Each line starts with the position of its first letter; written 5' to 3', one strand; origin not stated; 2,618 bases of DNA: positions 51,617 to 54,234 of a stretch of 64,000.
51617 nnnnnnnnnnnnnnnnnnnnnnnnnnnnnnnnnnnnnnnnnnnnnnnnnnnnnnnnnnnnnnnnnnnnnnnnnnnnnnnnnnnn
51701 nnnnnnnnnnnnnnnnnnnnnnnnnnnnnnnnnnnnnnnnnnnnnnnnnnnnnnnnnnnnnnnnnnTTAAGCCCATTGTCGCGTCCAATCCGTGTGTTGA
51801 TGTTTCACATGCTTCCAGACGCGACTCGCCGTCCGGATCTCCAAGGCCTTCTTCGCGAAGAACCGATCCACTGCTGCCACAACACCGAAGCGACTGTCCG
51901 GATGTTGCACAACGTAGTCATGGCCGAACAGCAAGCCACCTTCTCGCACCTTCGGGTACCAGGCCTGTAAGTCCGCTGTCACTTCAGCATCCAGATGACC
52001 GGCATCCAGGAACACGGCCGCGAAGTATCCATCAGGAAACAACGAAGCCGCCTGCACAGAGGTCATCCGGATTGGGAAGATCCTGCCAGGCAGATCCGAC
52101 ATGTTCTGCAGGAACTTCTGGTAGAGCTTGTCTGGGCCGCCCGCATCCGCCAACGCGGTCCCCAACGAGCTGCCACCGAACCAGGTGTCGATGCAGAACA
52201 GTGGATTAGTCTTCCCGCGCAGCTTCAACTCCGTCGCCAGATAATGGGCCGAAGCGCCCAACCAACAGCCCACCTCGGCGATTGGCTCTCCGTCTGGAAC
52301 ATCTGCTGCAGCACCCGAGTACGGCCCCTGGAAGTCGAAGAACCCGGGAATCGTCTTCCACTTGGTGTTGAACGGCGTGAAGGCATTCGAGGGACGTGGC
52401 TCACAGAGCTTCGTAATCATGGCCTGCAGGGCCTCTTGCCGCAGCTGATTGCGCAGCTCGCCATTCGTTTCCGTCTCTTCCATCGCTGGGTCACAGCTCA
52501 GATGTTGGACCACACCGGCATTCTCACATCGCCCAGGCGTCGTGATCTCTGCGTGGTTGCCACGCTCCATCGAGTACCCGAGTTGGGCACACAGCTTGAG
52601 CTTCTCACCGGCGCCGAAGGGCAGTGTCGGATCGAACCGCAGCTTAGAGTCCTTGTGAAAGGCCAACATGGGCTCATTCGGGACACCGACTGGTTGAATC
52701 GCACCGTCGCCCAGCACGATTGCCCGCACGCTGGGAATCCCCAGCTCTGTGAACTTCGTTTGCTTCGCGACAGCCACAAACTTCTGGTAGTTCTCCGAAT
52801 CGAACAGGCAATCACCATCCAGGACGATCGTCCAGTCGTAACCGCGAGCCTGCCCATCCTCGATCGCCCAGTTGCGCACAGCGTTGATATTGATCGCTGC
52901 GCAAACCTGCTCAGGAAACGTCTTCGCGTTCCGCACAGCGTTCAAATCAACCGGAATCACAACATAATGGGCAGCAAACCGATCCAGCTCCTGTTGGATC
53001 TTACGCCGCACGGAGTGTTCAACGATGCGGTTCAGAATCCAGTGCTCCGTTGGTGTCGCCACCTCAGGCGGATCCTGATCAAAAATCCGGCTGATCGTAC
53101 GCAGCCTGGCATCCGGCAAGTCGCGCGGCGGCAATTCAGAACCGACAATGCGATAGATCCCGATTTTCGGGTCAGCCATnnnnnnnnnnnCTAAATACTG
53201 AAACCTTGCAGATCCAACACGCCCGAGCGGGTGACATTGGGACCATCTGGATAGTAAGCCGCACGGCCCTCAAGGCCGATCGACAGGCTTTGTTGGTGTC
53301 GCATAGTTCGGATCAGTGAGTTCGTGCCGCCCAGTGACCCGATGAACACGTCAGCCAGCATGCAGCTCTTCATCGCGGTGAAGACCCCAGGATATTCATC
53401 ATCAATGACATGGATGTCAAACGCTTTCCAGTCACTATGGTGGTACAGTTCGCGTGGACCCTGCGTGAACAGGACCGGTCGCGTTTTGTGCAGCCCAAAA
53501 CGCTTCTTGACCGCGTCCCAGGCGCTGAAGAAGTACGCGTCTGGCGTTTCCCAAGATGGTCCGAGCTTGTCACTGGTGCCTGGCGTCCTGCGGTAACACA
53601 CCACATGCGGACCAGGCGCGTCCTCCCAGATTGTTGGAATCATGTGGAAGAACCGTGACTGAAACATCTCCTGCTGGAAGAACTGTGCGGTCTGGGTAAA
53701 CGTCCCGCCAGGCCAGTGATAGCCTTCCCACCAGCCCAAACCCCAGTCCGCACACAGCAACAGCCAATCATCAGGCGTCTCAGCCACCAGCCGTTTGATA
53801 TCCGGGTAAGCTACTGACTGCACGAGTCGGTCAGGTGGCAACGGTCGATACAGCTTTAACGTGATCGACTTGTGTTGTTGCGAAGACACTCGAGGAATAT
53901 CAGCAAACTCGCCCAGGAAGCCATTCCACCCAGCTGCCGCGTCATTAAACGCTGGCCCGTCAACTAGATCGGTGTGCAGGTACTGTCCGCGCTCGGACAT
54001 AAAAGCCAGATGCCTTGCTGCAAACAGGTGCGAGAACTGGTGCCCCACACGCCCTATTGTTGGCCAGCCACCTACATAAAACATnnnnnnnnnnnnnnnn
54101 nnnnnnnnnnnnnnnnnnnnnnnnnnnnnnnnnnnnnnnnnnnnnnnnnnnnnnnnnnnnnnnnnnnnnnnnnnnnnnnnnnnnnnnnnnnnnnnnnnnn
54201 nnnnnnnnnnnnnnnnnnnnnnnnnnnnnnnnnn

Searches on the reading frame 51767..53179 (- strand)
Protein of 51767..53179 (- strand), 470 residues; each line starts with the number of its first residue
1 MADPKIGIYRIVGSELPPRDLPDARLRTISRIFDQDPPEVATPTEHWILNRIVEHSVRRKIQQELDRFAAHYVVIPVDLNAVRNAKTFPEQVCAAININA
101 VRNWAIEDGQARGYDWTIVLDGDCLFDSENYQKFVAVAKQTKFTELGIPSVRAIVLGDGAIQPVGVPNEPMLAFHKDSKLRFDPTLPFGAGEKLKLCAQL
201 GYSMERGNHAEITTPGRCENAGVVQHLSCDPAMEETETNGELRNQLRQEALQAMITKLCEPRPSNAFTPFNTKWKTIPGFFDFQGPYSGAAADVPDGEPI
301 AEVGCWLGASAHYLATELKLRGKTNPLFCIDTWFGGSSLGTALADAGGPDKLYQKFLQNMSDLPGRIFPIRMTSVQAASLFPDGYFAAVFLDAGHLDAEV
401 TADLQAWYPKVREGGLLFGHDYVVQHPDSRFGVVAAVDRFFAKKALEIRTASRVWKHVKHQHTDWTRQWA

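Call 8: search_protein_families(library=pfam, proteins=[window:51767-53179:-], max_evalue=0.01)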
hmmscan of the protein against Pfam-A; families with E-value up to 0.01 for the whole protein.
window:51767-53179:- (470 aa): 1 family
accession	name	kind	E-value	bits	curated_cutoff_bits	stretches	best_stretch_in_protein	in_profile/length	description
PF13578.12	Methyltransf_24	-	3.6e-16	60.4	26.3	1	302-422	2-105/105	Methyltransferase domain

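Call 9: search_protein_families(library=phrogs, proteins=[window:51767-53179:-], max_evalue=0.001)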
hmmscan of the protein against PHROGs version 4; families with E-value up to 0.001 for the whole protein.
window:51767-53179:- (470 aa): 1 family
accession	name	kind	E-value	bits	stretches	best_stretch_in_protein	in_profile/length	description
phrog_2675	-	other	5.6e-16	59.1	1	290-446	310-464/599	DNA methyltransferase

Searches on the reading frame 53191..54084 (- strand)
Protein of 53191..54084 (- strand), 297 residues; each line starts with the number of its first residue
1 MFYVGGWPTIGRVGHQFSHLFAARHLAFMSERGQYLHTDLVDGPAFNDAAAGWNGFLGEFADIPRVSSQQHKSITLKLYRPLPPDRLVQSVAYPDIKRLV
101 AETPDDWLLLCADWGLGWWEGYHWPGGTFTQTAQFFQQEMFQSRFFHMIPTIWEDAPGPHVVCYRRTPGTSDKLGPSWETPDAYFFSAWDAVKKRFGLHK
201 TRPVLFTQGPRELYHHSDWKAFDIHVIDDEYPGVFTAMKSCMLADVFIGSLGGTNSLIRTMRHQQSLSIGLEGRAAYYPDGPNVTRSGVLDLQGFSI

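Call 28: find_encoding_contigs(protein=window:53191-54084:-, flank=10000, max_places=1)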
Protein window:53191-54084:- (297 aa): 3 contigs read that carry it; 1 place shown.
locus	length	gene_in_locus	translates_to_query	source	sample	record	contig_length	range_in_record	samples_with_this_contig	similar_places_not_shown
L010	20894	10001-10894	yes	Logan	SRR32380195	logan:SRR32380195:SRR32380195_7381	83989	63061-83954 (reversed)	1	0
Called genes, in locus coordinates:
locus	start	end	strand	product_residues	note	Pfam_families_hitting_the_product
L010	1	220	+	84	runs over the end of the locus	?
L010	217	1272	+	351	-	PF26125:AcrVA2-like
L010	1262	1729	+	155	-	-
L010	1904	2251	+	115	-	-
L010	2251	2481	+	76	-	-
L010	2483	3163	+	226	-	-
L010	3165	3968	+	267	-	-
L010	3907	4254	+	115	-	-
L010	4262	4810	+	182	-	PF13578:Methyltransf_24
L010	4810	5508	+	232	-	PF09037:Sulphotransf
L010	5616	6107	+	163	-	-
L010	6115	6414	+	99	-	-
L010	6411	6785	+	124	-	-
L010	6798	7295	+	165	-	-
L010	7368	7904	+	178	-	-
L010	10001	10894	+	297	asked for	-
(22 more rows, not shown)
